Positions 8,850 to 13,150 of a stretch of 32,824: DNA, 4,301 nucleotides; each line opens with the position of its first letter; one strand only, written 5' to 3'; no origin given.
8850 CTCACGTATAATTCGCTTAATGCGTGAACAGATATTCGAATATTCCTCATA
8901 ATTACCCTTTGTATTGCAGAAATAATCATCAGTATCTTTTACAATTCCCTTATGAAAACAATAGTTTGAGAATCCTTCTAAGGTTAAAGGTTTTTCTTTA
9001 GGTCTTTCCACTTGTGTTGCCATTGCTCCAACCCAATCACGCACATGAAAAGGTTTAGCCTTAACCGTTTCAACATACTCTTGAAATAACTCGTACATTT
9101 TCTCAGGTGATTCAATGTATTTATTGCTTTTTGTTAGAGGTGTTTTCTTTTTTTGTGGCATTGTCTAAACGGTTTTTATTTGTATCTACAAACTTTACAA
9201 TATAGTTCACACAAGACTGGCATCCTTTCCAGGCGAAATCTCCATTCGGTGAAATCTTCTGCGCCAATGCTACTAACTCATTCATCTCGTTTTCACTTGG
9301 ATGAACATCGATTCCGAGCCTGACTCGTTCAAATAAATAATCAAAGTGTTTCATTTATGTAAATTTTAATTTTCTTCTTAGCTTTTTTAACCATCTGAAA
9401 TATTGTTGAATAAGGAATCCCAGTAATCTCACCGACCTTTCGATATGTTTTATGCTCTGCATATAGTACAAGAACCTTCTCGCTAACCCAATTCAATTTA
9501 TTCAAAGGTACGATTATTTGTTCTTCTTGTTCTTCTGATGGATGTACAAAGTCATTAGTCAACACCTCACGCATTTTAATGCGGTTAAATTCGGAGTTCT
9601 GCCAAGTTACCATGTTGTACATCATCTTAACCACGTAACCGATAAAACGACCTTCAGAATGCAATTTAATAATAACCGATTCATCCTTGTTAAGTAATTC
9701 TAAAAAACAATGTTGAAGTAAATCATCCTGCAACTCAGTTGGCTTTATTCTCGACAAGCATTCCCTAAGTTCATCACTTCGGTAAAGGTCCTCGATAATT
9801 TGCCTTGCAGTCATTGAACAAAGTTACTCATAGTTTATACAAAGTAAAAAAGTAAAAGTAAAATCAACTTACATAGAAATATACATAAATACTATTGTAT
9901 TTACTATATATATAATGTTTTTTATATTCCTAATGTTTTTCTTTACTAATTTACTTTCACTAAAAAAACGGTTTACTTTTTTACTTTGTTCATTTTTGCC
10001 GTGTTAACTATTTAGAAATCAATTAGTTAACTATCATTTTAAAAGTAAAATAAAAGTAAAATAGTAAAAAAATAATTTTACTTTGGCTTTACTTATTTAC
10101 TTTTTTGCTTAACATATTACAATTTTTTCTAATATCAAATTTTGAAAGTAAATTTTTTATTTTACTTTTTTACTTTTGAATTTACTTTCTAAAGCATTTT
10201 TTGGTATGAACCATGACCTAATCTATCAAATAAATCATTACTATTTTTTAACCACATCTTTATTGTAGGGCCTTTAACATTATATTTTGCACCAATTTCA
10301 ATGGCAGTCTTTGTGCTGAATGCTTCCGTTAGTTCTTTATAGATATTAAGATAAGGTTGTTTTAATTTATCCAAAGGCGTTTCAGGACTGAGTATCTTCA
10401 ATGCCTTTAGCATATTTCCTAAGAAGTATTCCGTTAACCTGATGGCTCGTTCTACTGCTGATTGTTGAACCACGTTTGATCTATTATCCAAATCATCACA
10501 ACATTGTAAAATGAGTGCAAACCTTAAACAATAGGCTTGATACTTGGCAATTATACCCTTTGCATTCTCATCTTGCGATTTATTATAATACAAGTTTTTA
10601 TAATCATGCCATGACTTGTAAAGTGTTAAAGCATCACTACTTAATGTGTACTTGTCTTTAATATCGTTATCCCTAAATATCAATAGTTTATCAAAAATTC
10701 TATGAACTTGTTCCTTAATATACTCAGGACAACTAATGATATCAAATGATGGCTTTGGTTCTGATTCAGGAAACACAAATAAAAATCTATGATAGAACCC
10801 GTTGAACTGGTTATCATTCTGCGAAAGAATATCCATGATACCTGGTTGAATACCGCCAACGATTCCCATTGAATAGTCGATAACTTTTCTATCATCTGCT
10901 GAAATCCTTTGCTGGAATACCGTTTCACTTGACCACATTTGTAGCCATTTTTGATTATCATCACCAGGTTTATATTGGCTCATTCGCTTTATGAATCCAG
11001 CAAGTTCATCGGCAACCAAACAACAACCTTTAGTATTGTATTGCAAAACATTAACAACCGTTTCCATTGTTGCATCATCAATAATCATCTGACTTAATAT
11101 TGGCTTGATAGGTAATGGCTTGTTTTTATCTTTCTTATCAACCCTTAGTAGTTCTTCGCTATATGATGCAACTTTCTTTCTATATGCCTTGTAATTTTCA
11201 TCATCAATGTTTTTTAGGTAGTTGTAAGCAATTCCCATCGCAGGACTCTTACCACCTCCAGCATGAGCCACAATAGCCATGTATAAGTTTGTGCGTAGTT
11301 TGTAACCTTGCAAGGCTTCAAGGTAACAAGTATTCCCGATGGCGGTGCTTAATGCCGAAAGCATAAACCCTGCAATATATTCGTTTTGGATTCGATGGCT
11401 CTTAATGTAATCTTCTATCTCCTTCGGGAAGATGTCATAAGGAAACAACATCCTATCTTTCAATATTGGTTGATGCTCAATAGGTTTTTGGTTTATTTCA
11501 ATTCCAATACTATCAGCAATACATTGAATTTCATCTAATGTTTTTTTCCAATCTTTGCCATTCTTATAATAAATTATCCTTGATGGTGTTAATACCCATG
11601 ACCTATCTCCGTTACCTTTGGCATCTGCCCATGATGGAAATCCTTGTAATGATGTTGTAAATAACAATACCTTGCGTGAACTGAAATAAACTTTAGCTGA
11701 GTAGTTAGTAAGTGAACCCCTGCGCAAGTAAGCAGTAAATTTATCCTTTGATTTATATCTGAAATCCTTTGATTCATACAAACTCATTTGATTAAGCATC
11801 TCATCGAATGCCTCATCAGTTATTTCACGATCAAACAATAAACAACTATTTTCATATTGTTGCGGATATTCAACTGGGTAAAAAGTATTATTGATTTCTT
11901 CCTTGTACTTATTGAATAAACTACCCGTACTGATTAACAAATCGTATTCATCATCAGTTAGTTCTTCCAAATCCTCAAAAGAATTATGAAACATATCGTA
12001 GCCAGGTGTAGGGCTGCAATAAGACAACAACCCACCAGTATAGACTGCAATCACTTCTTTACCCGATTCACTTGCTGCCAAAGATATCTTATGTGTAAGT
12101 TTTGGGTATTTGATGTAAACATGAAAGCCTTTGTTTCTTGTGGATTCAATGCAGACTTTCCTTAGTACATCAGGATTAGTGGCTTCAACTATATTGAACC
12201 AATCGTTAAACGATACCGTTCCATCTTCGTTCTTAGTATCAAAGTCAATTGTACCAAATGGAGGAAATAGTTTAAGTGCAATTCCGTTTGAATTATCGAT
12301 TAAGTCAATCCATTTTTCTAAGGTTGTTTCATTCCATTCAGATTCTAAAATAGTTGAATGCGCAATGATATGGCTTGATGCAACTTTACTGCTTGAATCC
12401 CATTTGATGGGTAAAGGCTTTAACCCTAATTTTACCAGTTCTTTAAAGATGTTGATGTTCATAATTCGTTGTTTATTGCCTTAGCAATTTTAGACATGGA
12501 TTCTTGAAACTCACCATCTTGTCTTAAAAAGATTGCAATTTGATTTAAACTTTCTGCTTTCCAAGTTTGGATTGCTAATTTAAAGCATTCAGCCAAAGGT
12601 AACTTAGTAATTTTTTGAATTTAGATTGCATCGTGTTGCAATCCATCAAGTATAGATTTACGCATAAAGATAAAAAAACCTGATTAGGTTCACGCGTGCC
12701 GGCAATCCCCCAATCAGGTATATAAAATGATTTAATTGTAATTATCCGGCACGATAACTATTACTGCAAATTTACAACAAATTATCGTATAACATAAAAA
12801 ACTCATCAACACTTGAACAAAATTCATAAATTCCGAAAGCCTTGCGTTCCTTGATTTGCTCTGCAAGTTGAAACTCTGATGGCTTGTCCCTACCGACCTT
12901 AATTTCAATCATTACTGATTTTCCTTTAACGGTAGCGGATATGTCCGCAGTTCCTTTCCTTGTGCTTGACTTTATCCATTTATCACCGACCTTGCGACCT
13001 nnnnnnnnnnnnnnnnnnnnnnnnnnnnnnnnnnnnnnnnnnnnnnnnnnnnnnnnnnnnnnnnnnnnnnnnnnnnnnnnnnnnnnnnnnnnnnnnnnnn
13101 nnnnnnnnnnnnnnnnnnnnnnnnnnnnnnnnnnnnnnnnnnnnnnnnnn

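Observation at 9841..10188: Fourteen exact copies of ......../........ in alternating-orientation clusters: candidate iteron origin or regulator-binding array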

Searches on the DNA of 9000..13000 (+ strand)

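Call 6: search_dna_similar(query=window:9000-13000:+, collection=phages, mode=near)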
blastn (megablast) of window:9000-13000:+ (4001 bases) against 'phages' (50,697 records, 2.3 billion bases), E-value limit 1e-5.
No match.

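Call 82: search_rna_families(source=window, start=9500, end=10500, threshold=evalue, max_evalue=1)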
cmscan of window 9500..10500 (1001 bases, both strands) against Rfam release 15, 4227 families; matches with E-value up to 1: 0.
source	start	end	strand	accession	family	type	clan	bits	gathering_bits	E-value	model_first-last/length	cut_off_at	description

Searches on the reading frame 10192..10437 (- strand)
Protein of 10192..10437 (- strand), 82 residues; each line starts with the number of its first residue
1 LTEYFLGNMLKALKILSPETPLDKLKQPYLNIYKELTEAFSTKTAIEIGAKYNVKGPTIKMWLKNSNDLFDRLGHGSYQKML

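Call 61: predict_structure(alignment_id=A4)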
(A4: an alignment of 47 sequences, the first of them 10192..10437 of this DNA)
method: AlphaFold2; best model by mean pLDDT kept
length: 82 residues; sequences in the alignment: 47
mean_pLDDT: 83.2   pTM: 0.62
mean pLDDT of the five models: 83.2, 82.4, 82.2, 80.1, 79.3
residues with pLDDT >= 90: 43; 70-90: 20; 50-70: 19; < 50: 0
segments of 3 or more residues with pLDDT < 50: none
pLDDT, mean of each block of 10 residues (from residue 1): 63 62 84 92 94 93 90 89 81
secondary structure, 60 per line:
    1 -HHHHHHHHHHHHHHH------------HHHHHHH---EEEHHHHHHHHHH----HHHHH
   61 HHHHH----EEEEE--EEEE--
elements in order: H2-16 H29-35 E39-41 H42-51 H56-65 E70-74 E77-80

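Call 65: fold_search(model_id=the predicted structure, library=pdb)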
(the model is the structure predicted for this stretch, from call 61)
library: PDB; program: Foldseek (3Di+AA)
matches with E <= 10: 808; with E <= 0.001: 0
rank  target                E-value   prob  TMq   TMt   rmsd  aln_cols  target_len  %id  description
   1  7z1l_P                8.4e-02  0.85  0.40  0.26   4.7        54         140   15  Structure of yeast RNA Polymerase III Pre-Termination Complex (PTC) (released 2022-08-31)
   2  3r0a_A                8.4e-02  0.60  0.42  0.31   7.1        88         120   14  Possible transcriptional regulator from Methanosarcina mazei Go1 (gi 21227196) (released 2011-03-23)
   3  6l0o                  9.6e-02  0.97  0.49  0.55   3.7        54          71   15  WH domain of human MCM8 (released 2020-04-29)
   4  5w7p                  1.1e-01  0.84  0.48  0.12   8.6        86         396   14  Crystal structure of OxaC (released 2018-06-27)
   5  8rpr                  1.2e-01  0.82  0.48  0.15   6.4        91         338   16  Crystal Structure of SgvM methyltransferase in complex with alpha-ketoleucine and Zn2+ ion (released 2024-07-24)
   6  4ev0_D                1.4e-01  0.72  0.45  0.21  10.9        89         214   17  Crystal Structure of Thermus thermophilus Catabolite Activator Protein (released 2012-06-20)
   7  9e71_BW               1.4e-01  0.54  0.38  0.43   5.7        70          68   23  Cryo-EM structure of the Pyrobaculum calidifontis 70S ribosome (released 2024-11-20)
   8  4kyw_A                1.4e-01  0.96  0.48  0.17   4.3        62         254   21  Restriction endonuclease DPNI in complex with two DNA molecules (released 2014-06-04)
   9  7wup_B                1.4e-01  0.75  0.44  0.12   8.6        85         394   12  The crystal structure of ApiI (released 2023-02-15)
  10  7bqp                  1.8e-01  0.75  0.42  0.09   2.9        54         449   18  The structure of HpiI (released 2020-10-14)
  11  7wvs_A                1.8e-01  0.47  0.42  0.11  10.2       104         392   10  The structure of FinI complex with SAM (released 2023-02-15)
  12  5zuz_MODEL_1_A        1.9e-01  0.80  0.49  0.41   6.6        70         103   14  Solution Structure of the DNA-Binding Domain of Rok (released 2018-10-17)
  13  4d7k_F                1.9e-01  0.77  0.46  0.13   7.8        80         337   14  Crystal structure of N,N-8-amino-8-demethyl-D-riboflavin dimethyltransferase (RosA) from Streptomyces davawensis (released 2016-01-13)
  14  7y3h                  1.9e-01  0.69  0.44  0.12   8.2        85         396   12  Crystal Structure of Diels-Alderase ApiI in complex with SAM and product (released 2023-06-14)
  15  6uvu_B                1.9e-01  0.66  0.46  0.35   6.7        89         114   16  Crystal structure of the AntR antimony-specific transcriptional repressor (released 2020-11-04)
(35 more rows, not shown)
